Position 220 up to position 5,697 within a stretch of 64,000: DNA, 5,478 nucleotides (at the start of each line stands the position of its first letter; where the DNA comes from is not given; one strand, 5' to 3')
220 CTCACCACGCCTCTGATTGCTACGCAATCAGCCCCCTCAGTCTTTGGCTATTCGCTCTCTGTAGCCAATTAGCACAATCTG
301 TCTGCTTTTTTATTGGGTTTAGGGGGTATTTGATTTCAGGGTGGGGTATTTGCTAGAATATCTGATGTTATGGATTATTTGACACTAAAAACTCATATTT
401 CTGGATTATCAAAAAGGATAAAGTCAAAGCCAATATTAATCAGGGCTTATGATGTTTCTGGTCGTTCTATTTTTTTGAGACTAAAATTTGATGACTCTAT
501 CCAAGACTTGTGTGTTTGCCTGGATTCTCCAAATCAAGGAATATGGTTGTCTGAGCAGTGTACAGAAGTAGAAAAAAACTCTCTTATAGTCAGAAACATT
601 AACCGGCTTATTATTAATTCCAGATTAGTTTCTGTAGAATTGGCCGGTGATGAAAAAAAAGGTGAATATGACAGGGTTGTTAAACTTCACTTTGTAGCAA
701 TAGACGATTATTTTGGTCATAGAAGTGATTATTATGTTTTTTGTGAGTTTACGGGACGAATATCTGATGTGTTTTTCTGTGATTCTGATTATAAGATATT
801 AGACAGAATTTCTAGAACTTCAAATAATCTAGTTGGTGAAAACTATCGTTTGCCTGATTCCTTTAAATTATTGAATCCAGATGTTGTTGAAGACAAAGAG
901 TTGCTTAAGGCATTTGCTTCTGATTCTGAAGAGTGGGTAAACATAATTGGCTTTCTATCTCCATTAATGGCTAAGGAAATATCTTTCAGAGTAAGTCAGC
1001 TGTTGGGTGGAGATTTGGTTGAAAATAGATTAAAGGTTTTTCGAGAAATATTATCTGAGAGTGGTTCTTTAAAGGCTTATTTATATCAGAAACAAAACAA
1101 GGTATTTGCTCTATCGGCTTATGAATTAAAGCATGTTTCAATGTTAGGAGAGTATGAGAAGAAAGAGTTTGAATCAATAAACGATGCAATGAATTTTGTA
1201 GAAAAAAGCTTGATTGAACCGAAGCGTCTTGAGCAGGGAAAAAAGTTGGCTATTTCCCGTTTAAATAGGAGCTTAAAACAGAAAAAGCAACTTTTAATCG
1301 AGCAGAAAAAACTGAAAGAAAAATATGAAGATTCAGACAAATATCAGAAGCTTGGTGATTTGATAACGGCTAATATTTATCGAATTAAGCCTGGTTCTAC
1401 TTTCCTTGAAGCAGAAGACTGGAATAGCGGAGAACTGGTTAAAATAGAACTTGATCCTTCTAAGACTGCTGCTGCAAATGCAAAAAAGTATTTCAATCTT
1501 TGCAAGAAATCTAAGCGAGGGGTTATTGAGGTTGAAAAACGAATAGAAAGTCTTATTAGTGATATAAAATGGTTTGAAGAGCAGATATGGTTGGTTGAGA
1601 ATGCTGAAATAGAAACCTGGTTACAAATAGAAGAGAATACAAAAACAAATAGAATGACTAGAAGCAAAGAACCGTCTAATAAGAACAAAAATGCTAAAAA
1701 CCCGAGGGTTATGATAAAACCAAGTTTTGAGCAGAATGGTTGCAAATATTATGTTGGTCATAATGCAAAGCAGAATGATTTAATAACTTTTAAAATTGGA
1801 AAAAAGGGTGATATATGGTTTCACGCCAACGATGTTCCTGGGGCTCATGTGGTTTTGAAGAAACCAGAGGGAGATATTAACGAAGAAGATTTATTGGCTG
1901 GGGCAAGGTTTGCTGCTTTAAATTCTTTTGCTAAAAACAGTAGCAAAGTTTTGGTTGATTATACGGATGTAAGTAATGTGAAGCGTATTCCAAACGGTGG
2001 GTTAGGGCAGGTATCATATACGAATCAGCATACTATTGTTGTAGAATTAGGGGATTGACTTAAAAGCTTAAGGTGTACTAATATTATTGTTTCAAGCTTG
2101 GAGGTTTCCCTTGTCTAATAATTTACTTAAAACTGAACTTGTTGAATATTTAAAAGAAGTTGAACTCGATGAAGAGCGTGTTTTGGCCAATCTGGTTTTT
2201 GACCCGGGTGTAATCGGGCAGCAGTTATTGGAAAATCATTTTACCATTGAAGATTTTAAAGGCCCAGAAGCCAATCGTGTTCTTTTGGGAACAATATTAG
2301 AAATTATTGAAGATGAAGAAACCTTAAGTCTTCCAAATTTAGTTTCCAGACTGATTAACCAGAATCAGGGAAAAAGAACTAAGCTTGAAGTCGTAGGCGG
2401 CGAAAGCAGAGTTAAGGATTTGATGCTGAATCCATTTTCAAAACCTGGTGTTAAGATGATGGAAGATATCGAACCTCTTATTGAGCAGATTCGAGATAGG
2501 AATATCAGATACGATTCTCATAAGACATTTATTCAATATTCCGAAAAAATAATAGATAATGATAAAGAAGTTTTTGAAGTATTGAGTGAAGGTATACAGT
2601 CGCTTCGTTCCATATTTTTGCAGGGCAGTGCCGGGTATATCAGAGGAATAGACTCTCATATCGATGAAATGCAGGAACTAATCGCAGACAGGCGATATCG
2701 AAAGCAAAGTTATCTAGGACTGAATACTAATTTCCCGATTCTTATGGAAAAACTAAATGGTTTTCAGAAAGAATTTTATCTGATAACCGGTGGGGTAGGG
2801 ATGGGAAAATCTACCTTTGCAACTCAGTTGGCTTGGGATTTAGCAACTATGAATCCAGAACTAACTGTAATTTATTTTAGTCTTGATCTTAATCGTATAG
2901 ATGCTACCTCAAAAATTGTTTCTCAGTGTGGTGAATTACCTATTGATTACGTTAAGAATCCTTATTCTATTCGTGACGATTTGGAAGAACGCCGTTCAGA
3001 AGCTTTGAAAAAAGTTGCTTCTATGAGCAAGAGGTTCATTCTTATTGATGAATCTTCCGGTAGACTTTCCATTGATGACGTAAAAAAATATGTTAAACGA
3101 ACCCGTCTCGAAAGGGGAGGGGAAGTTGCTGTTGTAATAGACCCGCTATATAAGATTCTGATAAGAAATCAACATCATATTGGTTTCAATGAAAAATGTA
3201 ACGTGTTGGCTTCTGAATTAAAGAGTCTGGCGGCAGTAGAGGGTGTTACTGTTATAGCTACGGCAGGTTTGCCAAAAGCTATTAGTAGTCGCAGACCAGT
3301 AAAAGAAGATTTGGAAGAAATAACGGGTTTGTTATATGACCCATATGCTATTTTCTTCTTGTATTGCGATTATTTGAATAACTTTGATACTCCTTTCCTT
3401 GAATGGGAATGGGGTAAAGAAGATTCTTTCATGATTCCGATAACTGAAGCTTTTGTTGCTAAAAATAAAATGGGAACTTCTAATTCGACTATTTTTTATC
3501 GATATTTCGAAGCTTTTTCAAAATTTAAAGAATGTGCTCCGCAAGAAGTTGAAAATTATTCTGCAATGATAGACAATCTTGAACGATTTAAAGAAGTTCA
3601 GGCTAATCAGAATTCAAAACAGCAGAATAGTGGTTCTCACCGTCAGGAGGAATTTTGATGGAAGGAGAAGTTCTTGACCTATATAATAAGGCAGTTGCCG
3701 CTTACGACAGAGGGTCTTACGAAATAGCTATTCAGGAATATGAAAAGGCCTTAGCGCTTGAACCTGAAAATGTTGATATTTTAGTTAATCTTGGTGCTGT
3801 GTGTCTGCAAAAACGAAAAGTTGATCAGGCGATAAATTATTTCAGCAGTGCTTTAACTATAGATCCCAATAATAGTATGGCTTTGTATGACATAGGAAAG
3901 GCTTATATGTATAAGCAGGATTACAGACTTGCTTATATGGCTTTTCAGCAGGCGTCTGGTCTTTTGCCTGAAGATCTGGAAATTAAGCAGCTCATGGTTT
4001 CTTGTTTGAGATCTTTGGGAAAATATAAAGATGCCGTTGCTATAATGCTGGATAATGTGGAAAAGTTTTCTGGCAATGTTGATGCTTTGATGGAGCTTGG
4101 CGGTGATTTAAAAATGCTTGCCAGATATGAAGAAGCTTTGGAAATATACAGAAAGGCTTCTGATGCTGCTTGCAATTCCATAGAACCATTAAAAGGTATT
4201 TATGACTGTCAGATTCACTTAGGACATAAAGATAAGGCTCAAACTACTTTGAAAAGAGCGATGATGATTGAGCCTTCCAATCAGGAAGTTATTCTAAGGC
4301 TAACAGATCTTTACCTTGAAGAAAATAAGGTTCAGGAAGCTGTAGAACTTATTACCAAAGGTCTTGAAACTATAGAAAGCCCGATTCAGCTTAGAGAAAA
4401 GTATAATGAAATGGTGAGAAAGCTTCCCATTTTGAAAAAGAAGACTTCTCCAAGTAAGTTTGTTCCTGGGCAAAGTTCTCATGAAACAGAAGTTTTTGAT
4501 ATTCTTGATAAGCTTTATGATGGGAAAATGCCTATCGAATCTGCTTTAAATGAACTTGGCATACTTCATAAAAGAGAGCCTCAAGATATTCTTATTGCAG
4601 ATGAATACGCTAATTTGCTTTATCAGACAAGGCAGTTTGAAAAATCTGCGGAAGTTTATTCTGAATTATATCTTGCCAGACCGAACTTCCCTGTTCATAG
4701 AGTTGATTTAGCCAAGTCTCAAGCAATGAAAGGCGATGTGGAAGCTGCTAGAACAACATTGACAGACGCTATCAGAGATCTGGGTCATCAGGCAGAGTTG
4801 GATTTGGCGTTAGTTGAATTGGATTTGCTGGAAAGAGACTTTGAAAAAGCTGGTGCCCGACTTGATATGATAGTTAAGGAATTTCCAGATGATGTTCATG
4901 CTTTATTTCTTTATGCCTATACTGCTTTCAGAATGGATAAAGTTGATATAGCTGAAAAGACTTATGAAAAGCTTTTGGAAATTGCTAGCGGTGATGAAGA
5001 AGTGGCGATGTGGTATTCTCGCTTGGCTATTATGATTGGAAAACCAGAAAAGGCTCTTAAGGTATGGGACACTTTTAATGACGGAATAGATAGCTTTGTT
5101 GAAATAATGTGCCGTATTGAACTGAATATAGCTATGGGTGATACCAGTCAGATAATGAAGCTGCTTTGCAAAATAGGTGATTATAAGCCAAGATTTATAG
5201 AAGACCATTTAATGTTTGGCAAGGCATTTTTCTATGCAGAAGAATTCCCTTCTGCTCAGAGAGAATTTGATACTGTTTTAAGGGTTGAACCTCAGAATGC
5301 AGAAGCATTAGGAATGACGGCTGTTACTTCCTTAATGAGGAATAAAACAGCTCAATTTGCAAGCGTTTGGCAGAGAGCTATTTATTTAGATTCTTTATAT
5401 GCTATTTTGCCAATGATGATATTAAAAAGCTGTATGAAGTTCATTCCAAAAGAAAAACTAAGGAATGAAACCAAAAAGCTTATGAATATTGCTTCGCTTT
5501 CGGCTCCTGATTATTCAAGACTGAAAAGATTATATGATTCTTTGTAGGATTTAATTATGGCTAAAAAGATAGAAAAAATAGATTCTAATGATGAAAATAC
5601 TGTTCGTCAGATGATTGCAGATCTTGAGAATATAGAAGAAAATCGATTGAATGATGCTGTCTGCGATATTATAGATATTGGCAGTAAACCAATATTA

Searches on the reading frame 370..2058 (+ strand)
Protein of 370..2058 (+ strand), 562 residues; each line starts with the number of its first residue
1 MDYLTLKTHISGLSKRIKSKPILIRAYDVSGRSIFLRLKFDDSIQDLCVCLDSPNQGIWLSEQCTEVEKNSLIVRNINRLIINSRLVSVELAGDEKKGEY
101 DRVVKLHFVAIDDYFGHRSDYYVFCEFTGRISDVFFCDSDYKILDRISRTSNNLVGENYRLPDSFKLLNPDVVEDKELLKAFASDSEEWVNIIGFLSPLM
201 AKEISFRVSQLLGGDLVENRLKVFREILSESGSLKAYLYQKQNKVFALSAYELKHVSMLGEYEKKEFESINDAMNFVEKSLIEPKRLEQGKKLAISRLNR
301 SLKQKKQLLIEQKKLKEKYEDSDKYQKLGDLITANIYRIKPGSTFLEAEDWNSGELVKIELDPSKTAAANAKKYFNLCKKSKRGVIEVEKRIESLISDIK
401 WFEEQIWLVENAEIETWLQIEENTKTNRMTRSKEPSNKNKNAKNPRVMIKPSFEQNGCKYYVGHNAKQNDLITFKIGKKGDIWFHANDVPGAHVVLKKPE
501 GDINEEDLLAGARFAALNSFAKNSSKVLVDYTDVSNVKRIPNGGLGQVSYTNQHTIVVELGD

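Call 78: search_protein_families(library=pfam, proteins=[window:370-2058:+], max_evalue=0.00001)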
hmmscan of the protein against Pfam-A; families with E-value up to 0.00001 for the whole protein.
window:370-2058:+ (562 aa): 2 families
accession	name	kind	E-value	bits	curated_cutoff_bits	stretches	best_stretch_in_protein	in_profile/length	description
PF05833.16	NFACT_N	-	7.2e-48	163.9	31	1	27-441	25-454/456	NFACT N-terminal and middle domains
PF05670.18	NFACT-R_1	-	1.4e-11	45.3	29.8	1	457-544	10-100/112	NFACT protein RNA binding domain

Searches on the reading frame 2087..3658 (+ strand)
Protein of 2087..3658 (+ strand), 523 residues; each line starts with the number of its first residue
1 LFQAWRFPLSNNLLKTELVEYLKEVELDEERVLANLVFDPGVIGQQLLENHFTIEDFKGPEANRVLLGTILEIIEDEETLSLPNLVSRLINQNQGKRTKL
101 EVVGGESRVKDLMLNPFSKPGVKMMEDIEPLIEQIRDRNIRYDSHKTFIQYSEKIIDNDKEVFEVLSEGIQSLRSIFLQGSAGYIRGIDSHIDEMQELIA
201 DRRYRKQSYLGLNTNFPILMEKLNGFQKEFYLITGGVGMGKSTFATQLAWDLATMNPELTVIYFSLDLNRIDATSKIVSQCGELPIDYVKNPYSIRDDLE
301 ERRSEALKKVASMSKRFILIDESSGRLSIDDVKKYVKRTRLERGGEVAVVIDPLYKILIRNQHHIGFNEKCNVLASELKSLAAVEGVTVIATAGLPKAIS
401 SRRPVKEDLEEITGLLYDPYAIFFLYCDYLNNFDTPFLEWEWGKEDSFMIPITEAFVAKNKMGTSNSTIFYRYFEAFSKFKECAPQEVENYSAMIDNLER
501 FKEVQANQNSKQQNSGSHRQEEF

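Call 78: search_protein_families(library=pfam, proteins=[window:2087-3658:+], max_evalue=0.00001)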
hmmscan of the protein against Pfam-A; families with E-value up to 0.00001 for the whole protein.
window:2087-3658:+ (523 aa): 1 family
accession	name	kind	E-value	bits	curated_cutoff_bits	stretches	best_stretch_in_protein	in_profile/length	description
PF03796.21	DnaB_C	-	2e-21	76.9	27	1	211-481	1-254/255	DnaB-like helicase C terminal domain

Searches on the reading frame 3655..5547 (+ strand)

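Call 78: search_protein_families(library=pfam, proteins=[window:3655-5547:+], max_evalue=0.00001)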
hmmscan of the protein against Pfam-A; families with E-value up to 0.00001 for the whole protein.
window:3655-5547:+ (630 aa): 20 families
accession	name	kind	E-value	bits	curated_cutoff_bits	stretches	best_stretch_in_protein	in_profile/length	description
PF14559.12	TPR_19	-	9.3e-39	132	25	1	17-73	2-58/68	Tetratricopeptide repeat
PF07719.23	TPR_2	-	6.4e-31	104.3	27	0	9-39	4-34/34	Tetratricopeptide repeat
PF13432.12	TPR_16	-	1.7e-29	102.3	32.7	1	10-73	1-64/65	Tetratricopeptide repeat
PF13428.12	TPR_14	-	1.5e-23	81.3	23.5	0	13-48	8-43/44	Tetratricopeptide repeat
PF00515.34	TPR_1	-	4.7e-23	80.4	27.8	1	41-73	2-34/34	Tetratricopeptide repeat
PF13431.12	TPR_17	-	1.2e-20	72.4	24.4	0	29-60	2-33/34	Tetratricopeptide repeat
PF13181.12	TPR_8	-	1.1e-18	66.2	25.7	0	41-73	2-34/34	Tetratricopeptide repeat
PF23914.1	TPR_CcmH_CycH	-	7.8e-18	65.3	42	1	20-107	64-154/158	Cytochrome c-type biogenesis protein H TPR domain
PF13414.12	TPR_11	-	1.3e-17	63.7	26.8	1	17-51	5-39/42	TPR repeat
PF12895.13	ANAPC3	-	7.1e-16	58.7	27.2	0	68-131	17-79/82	Anaphase-promoting complex, cyclosome, subunit 3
PF13424.12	TPR_12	-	8.5e-15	55.2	30.1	0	9-70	5-75/77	Tetratricopeptide repeat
PF25060.1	ARM_TT21_2nd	-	3.3e-13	50.2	27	0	129-239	43-158/270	Tetratricopeptide repeat protein 21 second ARM domain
PF13371.12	TPR_9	-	1.6e-11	44.5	35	0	393-452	8-67/73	Tetratricopeptide repeat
PF13176.12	TPR_7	-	4.3e-11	42.4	27.9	0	43-71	2-30/36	Tetratricopeptide repeat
PF13174.12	TPR_6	-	5.9e-11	42.7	26.3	0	416-442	2-28/33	Tetratricopeptide repeat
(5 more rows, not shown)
